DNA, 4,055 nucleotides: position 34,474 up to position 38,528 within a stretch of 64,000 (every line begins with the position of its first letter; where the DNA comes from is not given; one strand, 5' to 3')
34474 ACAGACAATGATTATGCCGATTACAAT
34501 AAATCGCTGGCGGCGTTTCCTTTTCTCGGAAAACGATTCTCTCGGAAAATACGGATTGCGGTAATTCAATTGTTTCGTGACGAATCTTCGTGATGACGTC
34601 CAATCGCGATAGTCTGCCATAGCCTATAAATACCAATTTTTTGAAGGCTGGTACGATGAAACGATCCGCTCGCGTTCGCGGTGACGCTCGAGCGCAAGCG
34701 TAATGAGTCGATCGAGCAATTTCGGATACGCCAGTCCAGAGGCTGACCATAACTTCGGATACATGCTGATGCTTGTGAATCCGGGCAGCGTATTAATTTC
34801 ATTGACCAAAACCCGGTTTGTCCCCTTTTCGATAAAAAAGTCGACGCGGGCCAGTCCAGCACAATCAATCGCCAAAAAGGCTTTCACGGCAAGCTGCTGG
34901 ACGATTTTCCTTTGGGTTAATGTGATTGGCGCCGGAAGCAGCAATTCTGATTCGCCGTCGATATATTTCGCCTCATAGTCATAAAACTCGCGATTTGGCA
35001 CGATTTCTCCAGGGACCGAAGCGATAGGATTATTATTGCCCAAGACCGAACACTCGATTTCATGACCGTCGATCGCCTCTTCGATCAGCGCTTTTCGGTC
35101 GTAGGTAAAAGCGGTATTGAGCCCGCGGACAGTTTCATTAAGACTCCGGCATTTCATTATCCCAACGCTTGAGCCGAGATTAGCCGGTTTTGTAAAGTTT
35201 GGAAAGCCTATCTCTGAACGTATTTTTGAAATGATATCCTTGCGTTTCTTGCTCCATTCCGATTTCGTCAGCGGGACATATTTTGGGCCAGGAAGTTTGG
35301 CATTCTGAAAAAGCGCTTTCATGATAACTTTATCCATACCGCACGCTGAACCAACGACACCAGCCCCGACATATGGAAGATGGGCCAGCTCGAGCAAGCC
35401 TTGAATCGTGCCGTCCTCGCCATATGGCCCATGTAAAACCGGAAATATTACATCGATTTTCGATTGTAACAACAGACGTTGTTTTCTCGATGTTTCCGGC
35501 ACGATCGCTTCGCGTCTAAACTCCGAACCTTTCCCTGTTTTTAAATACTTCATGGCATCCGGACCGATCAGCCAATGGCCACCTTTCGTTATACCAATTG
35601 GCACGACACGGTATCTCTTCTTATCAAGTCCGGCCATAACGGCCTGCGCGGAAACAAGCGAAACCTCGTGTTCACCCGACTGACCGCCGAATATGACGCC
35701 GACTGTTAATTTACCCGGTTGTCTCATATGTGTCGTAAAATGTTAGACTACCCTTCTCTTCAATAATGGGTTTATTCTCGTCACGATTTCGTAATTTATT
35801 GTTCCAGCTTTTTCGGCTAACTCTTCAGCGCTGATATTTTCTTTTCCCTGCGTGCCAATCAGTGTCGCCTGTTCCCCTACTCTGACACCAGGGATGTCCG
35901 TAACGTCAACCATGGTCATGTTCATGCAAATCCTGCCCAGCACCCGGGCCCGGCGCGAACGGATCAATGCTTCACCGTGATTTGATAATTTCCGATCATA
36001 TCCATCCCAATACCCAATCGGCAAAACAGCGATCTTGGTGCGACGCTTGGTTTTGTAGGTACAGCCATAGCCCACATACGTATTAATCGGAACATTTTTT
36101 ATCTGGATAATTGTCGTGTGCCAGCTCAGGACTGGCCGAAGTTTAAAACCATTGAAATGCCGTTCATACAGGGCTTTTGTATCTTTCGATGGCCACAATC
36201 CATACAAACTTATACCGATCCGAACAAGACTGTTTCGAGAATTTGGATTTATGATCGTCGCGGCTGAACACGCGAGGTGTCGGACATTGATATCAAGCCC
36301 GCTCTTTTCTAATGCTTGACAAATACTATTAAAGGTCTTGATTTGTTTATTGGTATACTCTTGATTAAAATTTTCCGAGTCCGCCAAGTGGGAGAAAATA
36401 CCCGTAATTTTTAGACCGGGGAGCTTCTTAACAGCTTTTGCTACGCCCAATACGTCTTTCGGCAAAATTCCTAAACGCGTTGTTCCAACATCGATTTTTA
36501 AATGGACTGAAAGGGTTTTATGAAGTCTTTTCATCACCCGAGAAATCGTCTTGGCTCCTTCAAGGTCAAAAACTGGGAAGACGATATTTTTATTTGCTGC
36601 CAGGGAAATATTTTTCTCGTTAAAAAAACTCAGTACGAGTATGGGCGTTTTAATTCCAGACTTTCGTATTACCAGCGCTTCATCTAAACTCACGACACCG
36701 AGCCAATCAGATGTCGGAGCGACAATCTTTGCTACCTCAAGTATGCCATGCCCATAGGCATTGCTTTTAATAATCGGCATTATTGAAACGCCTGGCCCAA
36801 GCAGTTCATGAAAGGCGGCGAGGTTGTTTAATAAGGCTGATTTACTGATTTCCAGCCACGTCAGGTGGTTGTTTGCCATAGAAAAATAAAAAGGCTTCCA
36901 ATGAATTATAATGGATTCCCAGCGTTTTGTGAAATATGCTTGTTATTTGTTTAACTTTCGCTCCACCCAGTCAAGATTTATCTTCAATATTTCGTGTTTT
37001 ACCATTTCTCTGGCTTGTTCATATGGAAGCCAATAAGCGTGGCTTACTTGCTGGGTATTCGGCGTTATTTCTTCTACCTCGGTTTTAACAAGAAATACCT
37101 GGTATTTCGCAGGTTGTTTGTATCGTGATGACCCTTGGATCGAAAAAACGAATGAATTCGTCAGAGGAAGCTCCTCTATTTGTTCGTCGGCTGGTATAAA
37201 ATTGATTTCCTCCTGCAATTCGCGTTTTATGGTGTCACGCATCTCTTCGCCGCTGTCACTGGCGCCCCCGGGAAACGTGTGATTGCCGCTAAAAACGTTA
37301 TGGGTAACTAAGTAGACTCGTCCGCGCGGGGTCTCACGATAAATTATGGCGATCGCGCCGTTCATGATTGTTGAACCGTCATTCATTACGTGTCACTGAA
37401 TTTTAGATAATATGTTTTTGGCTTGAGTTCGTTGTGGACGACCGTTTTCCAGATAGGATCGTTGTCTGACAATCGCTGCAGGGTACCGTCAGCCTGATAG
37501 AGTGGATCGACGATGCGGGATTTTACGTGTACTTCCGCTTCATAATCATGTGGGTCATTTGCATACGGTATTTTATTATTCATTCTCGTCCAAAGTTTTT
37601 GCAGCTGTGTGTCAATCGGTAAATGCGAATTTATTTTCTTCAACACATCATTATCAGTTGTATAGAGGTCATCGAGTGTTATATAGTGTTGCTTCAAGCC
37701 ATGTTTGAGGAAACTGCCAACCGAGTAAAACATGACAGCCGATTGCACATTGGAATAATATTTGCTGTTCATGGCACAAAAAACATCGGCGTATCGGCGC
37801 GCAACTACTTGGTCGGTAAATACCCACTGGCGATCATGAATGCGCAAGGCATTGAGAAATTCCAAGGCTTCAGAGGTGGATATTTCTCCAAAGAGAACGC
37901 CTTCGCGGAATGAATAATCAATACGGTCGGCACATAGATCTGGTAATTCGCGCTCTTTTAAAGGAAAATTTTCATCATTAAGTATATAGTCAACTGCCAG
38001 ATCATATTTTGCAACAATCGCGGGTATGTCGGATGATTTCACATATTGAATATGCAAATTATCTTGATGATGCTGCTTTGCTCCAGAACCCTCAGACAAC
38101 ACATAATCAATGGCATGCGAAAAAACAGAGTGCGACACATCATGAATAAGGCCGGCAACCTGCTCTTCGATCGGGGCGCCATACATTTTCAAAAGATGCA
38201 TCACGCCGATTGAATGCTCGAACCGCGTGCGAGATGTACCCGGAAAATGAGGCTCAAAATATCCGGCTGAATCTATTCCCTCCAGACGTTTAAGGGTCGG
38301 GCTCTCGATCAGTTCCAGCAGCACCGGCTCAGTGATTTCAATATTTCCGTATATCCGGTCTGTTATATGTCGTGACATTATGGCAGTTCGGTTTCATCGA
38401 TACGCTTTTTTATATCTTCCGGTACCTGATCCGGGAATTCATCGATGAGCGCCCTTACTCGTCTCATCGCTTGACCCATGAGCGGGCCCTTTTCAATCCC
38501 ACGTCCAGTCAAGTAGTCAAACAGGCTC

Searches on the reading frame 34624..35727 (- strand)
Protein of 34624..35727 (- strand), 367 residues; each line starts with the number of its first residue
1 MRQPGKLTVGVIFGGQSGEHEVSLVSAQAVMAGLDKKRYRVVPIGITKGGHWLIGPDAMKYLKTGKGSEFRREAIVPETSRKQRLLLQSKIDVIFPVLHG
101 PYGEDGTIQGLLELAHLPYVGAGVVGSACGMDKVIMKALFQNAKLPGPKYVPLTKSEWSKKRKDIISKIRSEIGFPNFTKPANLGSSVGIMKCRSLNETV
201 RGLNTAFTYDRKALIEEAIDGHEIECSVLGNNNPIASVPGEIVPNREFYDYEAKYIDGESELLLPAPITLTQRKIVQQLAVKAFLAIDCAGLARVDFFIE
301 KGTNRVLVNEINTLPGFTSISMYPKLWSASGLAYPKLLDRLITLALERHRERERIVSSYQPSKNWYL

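Call 38: search_protein_families(library=pfam, proteins=[window:34624-35727:-], max_evalue=0.001)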
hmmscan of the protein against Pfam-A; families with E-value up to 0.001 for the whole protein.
window:34624-35727:- (367 aa): 4 families
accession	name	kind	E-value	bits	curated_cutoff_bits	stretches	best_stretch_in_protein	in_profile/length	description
PF07478.18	Dala_Dala_lig_C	-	4.4e-71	239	24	1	139-343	1-204/204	D-ala D-ala ligase C-terminus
PF01820.27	Dala_Dala_lig_N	-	5.8e-37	127.3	34.6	1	9-122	2-121/121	D-ala D-ala ligase N-terminus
PF02222.28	ATP-grasp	-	1.8e-07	31.5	27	1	141-312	4-160/179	ATP-grasp domain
PF02786.22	CPSase_L_D2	-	0.00028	20.9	19.8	1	159-313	22-178/211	Carbamoyl-phosphate synthase L chain, ATP binding domain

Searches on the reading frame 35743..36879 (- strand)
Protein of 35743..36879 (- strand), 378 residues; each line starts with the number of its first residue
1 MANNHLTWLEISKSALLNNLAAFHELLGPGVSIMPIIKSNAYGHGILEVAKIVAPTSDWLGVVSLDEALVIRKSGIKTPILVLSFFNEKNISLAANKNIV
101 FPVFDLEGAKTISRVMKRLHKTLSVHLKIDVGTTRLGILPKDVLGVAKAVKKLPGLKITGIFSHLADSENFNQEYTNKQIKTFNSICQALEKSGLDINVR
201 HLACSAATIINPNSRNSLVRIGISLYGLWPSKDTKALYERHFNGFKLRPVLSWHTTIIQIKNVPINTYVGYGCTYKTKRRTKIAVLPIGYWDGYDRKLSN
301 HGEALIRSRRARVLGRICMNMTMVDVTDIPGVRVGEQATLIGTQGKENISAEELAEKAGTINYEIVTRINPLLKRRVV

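Call 38: search_protein_families(library=pfam, proteins=[window:35743-36879:-], max_evalue=0.001)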
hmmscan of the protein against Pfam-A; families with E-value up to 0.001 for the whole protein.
window:35743-36879:- (378 aa): 2 families
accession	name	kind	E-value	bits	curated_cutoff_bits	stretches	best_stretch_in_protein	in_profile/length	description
PF01168.26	Ala_racemase_N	-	1.8e-59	201.6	24.1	1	11-228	1-218/220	Alanine racemase, N-terminal domain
PF00842.27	Ala_racemase_C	-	4.8e-46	155.9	25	1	250-376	1-126/127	Alanine racemase, C-terminal domain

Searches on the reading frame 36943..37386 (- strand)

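Call 38: search_protein_families(library=pfam, proteins=[window:36943-37386:-], max_evalue=0.001)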
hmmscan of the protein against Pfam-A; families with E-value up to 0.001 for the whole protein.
window:36943-37386:- (147 aa): 2 families
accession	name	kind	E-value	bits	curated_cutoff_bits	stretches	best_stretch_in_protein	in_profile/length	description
PF00293.34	NUDIX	-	3.5e-14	53.4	21.1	1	11-128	6-122/134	NUDIX domain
PF22327.2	Nudt16-like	-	0.00036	20.9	27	1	26-73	25-73/161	U8 snoRNA-decapping enzyme-like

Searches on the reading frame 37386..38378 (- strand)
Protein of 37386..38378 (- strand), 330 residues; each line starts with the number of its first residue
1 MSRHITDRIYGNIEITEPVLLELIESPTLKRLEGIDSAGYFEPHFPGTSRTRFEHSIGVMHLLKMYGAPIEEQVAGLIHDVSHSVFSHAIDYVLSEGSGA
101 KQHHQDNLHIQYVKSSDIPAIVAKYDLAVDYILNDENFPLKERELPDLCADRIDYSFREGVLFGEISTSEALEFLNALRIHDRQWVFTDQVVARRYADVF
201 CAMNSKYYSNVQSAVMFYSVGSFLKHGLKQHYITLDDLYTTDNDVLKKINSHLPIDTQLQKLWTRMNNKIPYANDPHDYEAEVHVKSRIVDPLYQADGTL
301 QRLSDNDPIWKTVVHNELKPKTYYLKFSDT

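Call 38: search_protein_families(library=pfam, proteins=[window:37386-38378:-], max_evalue=0.001)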
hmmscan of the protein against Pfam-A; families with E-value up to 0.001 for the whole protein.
window:37386-38378:- (330 aa): 1 family
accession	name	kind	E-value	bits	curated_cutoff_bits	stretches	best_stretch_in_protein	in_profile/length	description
PF01966.28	HD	-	4.7e-06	27.3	22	1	52-96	1-51/116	HD domain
